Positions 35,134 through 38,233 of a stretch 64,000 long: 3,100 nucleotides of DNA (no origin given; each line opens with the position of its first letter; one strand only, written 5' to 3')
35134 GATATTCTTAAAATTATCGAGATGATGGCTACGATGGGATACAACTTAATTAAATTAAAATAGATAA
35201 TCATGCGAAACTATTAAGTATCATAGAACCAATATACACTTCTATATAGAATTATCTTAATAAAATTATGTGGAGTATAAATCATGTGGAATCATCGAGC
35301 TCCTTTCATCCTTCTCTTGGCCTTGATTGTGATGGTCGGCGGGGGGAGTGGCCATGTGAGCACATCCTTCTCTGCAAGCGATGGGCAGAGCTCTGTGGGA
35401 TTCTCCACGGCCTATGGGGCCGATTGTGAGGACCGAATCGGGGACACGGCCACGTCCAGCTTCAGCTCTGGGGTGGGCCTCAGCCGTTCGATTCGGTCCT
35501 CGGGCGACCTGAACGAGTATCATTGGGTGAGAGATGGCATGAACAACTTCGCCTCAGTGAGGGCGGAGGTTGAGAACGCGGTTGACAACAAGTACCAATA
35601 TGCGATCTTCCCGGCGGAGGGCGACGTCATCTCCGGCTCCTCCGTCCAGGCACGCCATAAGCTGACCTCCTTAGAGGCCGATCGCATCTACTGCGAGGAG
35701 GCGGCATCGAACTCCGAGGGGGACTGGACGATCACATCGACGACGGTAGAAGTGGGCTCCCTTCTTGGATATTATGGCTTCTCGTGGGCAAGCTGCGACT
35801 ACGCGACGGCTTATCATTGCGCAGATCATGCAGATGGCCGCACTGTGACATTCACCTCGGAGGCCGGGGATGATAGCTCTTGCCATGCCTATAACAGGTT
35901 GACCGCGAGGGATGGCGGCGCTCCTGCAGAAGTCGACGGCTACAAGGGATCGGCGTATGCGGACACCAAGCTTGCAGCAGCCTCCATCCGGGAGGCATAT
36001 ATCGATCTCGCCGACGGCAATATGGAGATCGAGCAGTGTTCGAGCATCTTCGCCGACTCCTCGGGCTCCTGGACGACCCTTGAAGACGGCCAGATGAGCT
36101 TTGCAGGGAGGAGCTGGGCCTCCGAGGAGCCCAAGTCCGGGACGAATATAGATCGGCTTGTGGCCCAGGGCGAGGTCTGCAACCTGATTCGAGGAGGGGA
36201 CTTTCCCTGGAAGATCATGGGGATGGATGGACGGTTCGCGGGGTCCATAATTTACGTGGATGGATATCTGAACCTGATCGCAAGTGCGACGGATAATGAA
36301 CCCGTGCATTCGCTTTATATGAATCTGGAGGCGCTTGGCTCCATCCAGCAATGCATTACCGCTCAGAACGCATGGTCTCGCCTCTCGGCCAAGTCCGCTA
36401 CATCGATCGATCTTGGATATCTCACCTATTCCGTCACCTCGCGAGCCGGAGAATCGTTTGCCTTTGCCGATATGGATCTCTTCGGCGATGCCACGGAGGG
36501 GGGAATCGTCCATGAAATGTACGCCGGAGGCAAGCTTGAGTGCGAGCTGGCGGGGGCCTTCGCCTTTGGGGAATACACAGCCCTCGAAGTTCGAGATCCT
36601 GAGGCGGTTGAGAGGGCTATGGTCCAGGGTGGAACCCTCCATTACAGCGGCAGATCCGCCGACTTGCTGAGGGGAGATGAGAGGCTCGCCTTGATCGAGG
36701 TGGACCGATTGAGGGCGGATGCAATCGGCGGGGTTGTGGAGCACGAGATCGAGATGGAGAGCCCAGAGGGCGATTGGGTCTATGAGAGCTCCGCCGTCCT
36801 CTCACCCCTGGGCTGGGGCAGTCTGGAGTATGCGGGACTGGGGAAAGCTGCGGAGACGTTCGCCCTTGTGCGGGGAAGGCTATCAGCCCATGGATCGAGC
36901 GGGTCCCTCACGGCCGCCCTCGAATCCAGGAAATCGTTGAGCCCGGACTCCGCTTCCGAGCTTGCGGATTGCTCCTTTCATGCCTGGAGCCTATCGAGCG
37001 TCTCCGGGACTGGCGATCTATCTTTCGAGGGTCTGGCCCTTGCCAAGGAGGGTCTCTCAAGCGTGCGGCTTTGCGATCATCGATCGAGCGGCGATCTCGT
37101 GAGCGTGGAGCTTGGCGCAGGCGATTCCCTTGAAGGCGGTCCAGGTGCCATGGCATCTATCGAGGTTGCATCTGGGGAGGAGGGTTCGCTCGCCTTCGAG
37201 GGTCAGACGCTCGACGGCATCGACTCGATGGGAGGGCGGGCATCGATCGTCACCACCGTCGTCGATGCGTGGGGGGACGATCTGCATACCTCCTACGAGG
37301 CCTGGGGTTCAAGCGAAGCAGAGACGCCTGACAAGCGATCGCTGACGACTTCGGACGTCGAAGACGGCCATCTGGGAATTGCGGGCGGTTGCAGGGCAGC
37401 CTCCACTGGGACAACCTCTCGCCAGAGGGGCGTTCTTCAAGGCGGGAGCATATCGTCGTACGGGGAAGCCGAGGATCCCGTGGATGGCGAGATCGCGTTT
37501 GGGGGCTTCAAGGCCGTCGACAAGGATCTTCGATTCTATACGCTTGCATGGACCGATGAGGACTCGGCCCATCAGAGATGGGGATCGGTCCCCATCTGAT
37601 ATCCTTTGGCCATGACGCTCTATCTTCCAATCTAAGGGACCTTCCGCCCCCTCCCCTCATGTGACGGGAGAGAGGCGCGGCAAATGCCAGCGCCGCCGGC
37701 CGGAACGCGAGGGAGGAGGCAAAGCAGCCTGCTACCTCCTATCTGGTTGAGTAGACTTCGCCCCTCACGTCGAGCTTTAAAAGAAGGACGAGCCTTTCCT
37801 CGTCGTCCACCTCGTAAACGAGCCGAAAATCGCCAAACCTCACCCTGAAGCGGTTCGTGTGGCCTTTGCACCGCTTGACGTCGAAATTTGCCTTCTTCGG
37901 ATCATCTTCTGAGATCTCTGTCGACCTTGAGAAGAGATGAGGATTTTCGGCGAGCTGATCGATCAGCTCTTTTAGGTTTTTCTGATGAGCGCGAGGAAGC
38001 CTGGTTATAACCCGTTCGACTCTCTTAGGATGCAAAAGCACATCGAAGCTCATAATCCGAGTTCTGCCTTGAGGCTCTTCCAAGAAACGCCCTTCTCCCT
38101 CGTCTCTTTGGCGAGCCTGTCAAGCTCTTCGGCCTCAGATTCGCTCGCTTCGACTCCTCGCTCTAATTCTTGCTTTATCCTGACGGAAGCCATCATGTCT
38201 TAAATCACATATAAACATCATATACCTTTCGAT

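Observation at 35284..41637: Three paralogous giant secreted proteins with conserved ends and divergent cores (flagellin-like architecture), family not recognised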

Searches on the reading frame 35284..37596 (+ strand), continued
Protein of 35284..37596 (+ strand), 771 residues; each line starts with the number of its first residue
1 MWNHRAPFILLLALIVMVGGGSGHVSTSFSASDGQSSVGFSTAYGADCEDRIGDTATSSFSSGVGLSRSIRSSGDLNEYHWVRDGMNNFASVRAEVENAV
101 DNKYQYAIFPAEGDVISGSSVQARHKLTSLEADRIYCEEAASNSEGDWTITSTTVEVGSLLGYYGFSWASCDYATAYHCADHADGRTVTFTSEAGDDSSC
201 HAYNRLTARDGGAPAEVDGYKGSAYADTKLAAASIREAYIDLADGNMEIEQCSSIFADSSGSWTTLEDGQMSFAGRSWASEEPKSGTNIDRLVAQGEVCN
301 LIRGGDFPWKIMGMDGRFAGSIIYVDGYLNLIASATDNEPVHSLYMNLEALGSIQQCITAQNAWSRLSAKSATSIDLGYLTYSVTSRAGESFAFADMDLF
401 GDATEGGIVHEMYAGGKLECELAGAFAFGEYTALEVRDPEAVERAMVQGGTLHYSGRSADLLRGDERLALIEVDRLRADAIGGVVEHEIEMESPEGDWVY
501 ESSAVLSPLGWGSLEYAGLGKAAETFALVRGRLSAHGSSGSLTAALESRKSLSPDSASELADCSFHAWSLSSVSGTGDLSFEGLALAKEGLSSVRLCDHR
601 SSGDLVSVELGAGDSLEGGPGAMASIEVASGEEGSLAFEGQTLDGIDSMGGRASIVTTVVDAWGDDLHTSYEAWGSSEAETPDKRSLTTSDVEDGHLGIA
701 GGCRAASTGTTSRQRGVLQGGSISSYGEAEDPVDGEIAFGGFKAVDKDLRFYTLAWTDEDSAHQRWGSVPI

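Call 67: find_encoding_contigs(protein=P0010, flank=6000, max_places=2)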
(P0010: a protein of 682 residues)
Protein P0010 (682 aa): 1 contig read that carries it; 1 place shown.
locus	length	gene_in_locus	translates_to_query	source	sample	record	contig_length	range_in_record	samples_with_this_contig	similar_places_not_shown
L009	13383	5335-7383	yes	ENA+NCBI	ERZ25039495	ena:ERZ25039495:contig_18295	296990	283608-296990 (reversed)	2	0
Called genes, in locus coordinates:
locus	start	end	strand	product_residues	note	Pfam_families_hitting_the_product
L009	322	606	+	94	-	-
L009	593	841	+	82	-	-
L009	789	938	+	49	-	-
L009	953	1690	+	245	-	-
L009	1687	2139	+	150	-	-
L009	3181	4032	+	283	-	-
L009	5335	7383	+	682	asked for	PF02415:Chlam_PMP (faint)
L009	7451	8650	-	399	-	PF05559:DUF763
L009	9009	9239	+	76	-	-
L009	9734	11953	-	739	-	PF02310:B12-binding, PF04055:Radical_SAM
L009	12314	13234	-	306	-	PF00089:Trypsin, PF13365:Trypsin_2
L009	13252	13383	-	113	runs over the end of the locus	-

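Call 68: find_encoding_contigs(protein=P0048, flank=6000, max_places=2)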
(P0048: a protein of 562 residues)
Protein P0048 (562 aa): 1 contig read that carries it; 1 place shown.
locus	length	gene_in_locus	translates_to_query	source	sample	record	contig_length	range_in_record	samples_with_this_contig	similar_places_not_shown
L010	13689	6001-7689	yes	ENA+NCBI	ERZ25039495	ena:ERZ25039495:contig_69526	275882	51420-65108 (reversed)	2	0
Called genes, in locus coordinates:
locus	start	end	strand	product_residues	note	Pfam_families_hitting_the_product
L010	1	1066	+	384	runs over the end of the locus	PF00072:Response_reg, PF12895:ANAPC3 (weak), PF13432:TPR_16, PF14559:TPR_19 (weak), PF00515:TPR_1, PF07719:TPR_2, PF13181:TPR_8, PF13414:TPR_11, +3 more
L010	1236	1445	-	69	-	PF03459:TOBE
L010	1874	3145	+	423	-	PF01609:DDE_Tnp_1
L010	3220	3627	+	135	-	PF01243:PNPOx_N, PF16242:Pyrid_ox_like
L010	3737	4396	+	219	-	PF01966:HD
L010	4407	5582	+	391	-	PF01321:Creatinase_N, PF00557:Peptidase_M24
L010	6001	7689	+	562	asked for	-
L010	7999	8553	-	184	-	-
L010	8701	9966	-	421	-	PF01837:HcyBio, PF13187:Fer4_9 (weak), PF12837:Fer4_6 (faint), PF13237:Fer4_10 (weak)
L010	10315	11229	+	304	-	PF02540:NAD_synthase (weak), PF00958:GMP_synt_C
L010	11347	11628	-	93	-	PF04038:DHNA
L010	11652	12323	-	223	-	PF01066:CDP-OH_P_transf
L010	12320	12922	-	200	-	PF02666:PS_Dcarbxylase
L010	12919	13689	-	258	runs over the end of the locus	PF09721:Exosortase_EpsH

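Call 82: find_encoding_contigs(protein=P0013, flank=5000, max_places=6)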
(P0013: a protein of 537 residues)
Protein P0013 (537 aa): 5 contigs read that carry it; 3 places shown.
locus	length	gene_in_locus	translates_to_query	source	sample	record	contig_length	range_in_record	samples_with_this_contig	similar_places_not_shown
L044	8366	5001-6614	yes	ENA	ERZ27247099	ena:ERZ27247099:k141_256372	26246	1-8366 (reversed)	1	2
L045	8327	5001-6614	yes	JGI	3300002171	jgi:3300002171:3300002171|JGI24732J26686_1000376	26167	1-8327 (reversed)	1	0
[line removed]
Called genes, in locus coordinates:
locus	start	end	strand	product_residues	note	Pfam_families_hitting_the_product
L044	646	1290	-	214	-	PF00406:ADK, PF13207:AAA_17, PF05191:ADK_lid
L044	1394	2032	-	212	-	-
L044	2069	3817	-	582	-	PF00587:tRNA-synt_2b, PF03129:HGTP_anticodon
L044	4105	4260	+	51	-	-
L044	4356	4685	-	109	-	PF02311:AraC_binding (weak), PF07883:Cupin_2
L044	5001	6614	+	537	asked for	-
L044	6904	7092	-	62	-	-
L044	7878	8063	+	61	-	-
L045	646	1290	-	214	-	PF00406:ADK, PF13207:AAA_17, PF05191:ADK_lid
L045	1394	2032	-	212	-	-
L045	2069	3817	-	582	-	PF00587:tRNA-synt_2b, PF03129:HGTP_anticodon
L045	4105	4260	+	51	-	-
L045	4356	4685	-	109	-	PF02311:AraC_binding (weak), PF07883:Cupin_2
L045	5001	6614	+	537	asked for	-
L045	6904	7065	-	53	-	-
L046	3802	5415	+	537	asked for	-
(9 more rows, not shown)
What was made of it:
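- Tried and rejected: About ten are expected by chance, and P0013 comes from other samples (call 82).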

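Call 92: find_encoding_contigs(protein=P0004, flank=5000, max_places=2)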
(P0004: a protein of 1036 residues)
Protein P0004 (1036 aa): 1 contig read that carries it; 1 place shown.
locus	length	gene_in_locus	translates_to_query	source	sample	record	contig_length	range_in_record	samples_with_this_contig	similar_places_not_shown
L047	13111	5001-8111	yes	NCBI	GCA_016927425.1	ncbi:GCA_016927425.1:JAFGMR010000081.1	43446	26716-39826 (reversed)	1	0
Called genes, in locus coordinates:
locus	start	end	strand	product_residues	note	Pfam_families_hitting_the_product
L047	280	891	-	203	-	PF01066:CDP-OH_P_transf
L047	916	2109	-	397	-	PF00155:Aminotran_1_2, PF00266:Aminotran_5 (weak), PF01041:DegT_DnrJ_EryC1, PF01053:Cys_Met_Meta_PP (weak)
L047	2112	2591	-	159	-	PF13412:HTH_24 (weak), PF25212:HVO_A0114 (weak), PF13545:HTH_Crp_2 (faint), PF22482:AsnC_trans_reg_3 (weak), PF01037:AsnC_trans_reg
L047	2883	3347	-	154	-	PF10107:Endonuc_Holl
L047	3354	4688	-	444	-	PF01656:CbiA, PF13500:AAA_26, PF07685:GATase_3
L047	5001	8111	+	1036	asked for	-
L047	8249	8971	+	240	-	PF02593:DUF166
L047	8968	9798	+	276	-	PF05681:Fumerase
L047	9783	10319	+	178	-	PF05683:Fumerase_C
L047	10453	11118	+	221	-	PF04256:DUF434, PF18481:DUF5616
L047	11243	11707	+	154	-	-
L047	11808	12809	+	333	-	PF24318:DUF7490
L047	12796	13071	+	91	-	PF26256:DUF8060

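Call 93: find_encoding_contigs(protein=P0006, flank=6000, max_places=2)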
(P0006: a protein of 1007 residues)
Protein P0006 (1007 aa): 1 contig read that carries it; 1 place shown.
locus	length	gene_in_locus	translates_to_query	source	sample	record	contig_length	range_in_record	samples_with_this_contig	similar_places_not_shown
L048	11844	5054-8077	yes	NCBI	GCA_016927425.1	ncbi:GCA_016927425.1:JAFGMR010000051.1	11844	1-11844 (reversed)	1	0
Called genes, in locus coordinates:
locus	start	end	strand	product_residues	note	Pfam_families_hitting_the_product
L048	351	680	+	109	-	PF14196:ATC_hydrolase (weak)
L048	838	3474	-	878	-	PF03104:DNA_pol_B_exo1, PF00136:DNA_pol_B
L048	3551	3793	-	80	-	-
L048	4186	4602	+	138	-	PF02629:CoA_binding (faint), PF13380:CoA_binding_2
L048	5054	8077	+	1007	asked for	-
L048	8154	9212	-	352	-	PF01544:CorA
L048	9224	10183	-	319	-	PF00924:MS_channel_2nd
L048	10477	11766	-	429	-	PF10117:McrBC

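Call 112: find_related_loci(query=A8, collection=viral_contigs, flank=5000)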
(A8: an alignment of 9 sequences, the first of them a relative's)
Query A8 (360 aa) in viral_contigs; peptide patterns used: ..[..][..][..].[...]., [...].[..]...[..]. (x = any residue, [..] = any of these).
129 stretches matched a pattern, but none encodes a relative of the query by tblastn (E <= 1e-3).

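Call 113: find_encoding_contigs(protein=P0070, flank=8000, max_places=2)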
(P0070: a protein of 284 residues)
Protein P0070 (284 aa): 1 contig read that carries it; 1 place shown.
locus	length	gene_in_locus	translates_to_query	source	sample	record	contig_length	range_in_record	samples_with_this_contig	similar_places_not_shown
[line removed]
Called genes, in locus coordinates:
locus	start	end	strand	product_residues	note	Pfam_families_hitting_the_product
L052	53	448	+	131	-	PF00072:Response_reg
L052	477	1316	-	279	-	PF01261:AP_endonuc_2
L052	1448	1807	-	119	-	-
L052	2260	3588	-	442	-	PF03951:Gln-synt_N, PF00120:Gln-synt_C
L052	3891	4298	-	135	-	PF01850:PIN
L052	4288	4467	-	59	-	-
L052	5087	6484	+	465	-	PF02844:GARS_N, PF01071:GARS_A, PF02843:GARS_C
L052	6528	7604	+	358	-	-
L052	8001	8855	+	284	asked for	-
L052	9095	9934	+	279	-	-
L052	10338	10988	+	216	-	-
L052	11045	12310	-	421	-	PF00483:NTP_transferase, PF00132:Hexapep (faint), PF25084:LbH_EIF2B, PF24894:Hexapep_GlmU (weak), PF25087:GMPPB_C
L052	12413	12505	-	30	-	-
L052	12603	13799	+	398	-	PF00180:Iso_dh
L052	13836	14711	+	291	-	PF09202:Rio2_N, PF01163:RIO1, PF19974:TCAD9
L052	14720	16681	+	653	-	PF04312:DUF460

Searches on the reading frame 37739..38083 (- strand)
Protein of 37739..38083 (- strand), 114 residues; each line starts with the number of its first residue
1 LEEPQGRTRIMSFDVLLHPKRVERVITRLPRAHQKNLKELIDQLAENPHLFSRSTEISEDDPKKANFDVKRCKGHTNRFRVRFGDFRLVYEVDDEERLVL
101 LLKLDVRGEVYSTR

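Call 17: search_protein_families(library=pfam, proteins=[window:37739-38083:-], max_evalue=0.01)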
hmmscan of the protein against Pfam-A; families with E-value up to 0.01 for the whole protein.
window:37739-38083:- (114 aa): 3 families
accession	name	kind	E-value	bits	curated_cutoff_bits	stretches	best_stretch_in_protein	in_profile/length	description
PF05016.21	ParE_toxin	-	3.6e-07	31.1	23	1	30-107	25-85/89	ParE toxin of type II toxin-antitoxin system, parDE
PF15781.12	ParE-like_toxin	-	0.00023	21.5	28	0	18-50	3-35/87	ParE-like toxin of type II bacterial toxin-antitoxin system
PF17816.7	PDZ_4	-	0.01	16.6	23.1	0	19-82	42-106/114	PDZ domain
